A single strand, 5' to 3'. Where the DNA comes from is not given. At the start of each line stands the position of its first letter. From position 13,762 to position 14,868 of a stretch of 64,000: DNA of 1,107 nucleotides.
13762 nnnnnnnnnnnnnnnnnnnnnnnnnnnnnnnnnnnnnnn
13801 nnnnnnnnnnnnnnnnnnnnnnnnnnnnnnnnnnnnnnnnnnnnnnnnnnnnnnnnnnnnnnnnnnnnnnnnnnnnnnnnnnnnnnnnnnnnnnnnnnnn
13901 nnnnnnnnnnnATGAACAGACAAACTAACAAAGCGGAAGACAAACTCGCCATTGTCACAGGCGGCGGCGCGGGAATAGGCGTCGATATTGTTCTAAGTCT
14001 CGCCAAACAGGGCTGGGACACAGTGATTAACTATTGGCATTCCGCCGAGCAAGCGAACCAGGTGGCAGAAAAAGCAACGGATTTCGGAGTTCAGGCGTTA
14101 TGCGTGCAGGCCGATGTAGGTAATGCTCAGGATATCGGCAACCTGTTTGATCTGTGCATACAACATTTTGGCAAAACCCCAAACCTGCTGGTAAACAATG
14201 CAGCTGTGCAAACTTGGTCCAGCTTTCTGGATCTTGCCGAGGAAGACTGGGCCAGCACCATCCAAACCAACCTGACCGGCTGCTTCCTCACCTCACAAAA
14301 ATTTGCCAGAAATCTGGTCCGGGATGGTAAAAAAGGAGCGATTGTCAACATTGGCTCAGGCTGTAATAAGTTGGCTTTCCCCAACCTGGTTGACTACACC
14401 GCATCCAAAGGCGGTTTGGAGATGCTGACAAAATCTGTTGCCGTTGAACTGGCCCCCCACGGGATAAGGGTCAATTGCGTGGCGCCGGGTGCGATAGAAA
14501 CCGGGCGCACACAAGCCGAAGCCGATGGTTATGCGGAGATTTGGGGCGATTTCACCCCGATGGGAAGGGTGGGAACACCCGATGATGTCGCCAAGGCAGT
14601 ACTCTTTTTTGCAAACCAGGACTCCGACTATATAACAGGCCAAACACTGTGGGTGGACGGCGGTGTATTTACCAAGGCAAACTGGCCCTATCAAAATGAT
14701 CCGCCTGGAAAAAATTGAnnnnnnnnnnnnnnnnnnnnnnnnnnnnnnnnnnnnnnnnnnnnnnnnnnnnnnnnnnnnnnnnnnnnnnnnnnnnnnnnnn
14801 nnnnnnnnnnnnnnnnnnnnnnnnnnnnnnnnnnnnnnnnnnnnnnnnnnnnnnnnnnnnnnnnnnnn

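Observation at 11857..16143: Perfect 16-bp palindrome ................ recurs at the promoters of the sugar-oxidation operons and the TonB receptor: probable operator of the adjacent LacI regulator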

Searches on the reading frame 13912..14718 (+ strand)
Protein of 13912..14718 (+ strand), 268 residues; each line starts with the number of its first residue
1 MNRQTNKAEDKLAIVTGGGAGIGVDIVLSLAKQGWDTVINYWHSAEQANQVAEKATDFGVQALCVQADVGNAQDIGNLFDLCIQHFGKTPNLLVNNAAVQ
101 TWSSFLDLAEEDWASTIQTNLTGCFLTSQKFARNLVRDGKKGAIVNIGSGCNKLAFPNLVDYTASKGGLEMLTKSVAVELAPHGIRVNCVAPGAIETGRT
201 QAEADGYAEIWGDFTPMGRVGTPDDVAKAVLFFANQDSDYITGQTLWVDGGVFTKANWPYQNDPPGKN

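Call 7: search_protein_families(library=pfam, proteins=[window:13912-14718:+])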
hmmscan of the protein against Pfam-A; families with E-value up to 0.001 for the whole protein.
window:13912-14718:+ (268 aa): 5 families
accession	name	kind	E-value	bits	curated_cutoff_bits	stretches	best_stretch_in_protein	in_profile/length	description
PF13561.12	adh_short_C2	-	6.5e-58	196.5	27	1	20-252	6-235/236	Enoyl-(Acyl carrier protein) reductase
PF00106.31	adh_short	-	2e-50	171.5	26.6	1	11-204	1-191/195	short chain dehydrogenase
PF08659.16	KR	-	3.7e-08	33.9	22.6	1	14-164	4-151/180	KR domain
PF23441.1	SDR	-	3.1e-05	23.9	27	1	139-253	140-256/258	SDR-like rossmann domain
PF08643.16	DUF1776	-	0.00014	21.8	25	1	107-210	110-214/294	Fungal family of unknown function (DUF1776)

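Call 11: search_protein_families(library=ncbifam, proteins=[window:13912-14718:+], max_evalue=0.00001)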
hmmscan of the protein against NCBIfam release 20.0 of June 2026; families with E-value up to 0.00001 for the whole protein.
window:13912-14718:+ (268 aa): 225 families (the best 25 are shown)
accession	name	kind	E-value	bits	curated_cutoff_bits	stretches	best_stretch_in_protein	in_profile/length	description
NF006493.1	PRK08936.1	subfamily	5.7e-61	206.1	420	1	8-253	5-251/261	glucose-1-dehydrogenase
NF009384.0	PRK12743.1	equivalog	1.6e-60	204.5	264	1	8-254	4-249/258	SDR family oxidoreductase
TIGR01830.1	3oxo_ACP_reduc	equivalog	4.1e-60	203.5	297.75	1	13-252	1-238/239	3-oxoacyl-[acyl-carrier-protein] reductase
NF005559.1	PRK07231.1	subfamily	2.5e-59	200.8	215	1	8-253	2-248/249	glucose 1-dehydrogenase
NF004197.0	PRK05653.1-1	equivalog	2.9e-57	194.2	332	1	8-253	5-247/249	3-oxoacyl-ACP reductase FabG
NF009466.0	PRK12826.1-2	subfamily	2.8e-54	184.2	222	1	11-254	4-246/248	3-oxoacyl-ACP reductase FabG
NF053807.1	RhamDHLra1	equivalog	1.6e-53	181.9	400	1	9-254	3-249/252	L-rhamnose 1-dehydrogenase Lra1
NF004198.0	PRK05653.1-3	equivalog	3.7e-53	180.5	296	1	7-253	4-247/248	3-oxoacyl-ACP reductase FabG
NF004791.0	PRK06138.1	equivalog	2.4e-52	177.8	312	1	9-252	4-249/252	SDR family oxidoreductase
NF005975.0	PRK08063.1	equivalog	1.1e-50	172.2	328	1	9-252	3-246/250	enoyl-[acyl-carrier-protein] reductase FabL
NF004818.0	PRK06172.1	equivalog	2.1e-50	171.4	336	1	8-253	5-251/253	SDR family oxidoreductase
NF009386.0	PRK12745.1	equivalog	2.2e-50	171.1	250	1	8-252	3-254/259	3-ketoacyl-ACP reductase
NF005067.0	PRK06484.1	equivalog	4.2e-50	170.8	713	1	4-253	3-252/524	short chain dehydrogenase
NF009468.0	PRK12826.1-4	equivalog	1.5e-49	169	318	1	7-252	4-247/256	SDR family oxidoreductase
NF006597.0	PRK09134.1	equivalog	1.7e-49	168.4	281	1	4-252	6-247/261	SDR family oxidoreductase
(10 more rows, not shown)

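Call 54: search_solved_structures(query=window:13912-14718:+, max_evalue=1e-40)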
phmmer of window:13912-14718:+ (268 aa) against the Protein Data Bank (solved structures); distinct sequences matched with E-value up to 1e-40: 18.
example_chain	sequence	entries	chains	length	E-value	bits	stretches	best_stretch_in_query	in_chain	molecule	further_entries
4jro_A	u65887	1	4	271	5.4e-49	170.4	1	9-252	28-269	FabG protein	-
2uvd_A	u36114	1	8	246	1.5e-48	169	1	10-252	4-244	3-OXOACYL-(ACYL-CARRIER-PROTEIN) REDUCTASE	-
1rwb_A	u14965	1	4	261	1.5e-48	169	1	8-253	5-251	Glucose 1-dehydrogenase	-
3ay6_A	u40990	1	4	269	3.7e-48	167.6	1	8-253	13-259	Glucose 1-dehydrogenase 4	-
3aus_A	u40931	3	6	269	4.3e-48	167.5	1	8-253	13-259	Glucose 1-dehydrogenase 4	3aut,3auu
3ay7_A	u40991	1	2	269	4.3e-48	167.5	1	8-253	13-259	Glucose 1-dehydrogenase 4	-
1gco_A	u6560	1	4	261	5.1e-48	167.2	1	8-253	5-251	GLUCOSE DEHYDROGENASE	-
1gee_A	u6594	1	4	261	5.4e-48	167.1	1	8-253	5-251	GLUCOSE 1-DEHYDROGENASE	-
1g6k_A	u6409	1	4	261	1.3e-47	165.9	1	8-253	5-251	GLUCOSE 1-DEHYDROGENASE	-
8w0o_A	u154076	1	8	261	1.6e-46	162.3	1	10-253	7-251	Dehydrogenase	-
8w0n_A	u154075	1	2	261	1.1e-45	159.6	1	10-252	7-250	IRED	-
3sj7_A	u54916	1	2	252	4.8e-45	157.4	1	10-253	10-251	3-oxoacyl-(Acyl-carrier-protein) reductase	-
3osu_A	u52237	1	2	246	7e-45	156.9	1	11-253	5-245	3-oxoacyl-[acyl-carrier-protein] reductase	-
6oz7_A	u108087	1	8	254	3.9e-43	151.2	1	11-257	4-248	Uncharacterized oxidoreductase YohF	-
4jig_A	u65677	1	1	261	3.9e-42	147.9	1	5-251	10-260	Dehydrogenase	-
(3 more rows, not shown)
